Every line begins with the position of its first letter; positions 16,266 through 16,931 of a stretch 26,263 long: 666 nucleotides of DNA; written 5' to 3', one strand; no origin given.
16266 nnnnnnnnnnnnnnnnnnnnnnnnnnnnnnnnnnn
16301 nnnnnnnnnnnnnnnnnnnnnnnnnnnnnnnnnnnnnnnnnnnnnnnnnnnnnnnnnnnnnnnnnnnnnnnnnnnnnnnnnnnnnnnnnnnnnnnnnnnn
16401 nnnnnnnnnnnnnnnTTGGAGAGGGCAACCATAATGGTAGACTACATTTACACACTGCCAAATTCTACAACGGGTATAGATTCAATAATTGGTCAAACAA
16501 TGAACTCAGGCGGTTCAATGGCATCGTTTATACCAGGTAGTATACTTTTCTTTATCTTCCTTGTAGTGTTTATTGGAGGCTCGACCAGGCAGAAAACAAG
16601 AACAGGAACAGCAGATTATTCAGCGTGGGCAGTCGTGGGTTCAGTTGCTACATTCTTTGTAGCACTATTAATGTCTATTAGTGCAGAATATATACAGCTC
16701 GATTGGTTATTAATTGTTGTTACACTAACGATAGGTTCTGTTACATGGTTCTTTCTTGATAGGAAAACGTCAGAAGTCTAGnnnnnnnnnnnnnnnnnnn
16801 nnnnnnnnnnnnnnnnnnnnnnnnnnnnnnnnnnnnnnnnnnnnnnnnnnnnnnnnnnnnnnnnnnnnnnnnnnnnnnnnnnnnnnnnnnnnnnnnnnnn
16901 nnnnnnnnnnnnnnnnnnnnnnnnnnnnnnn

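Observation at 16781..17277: Stand-alone, strongly expressed 104-aa two-TM hairpin protein with a prepilin-like N-terminus: candidate major virion protein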

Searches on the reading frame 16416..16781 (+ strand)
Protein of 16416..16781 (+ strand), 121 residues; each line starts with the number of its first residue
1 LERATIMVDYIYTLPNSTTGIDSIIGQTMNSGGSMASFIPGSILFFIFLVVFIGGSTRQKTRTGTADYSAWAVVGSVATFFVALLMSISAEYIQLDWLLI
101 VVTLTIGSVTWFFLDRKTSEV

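Call 5: search_protein_families(library=pfam, proteins=[window:16416-16781:+], max_evalue=0.1)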
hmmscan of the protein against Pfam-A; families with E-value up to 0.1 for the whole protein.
window:16416-16781:+ (121 aa): 2 families
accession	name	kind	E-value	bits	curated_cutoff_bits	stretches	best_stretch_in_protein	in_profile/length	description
PF24284.1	DUF7472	-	0.054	14.1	27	1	42-84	17-56/65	Family of unknown function (DUF7472)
PF01350.22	Flavi_NS4A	-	0.057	13.8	27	0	32-75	94-136/144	Flavivirus non-structural protein NS4A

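Call 6: search_protein_families(library=phrogs, proteins=[window:16416-16781:+], max_evalue=0.1)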
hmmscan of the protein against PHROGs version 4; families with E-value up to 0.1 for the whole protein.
window:16416-16781:+ (121 aa): 0 families
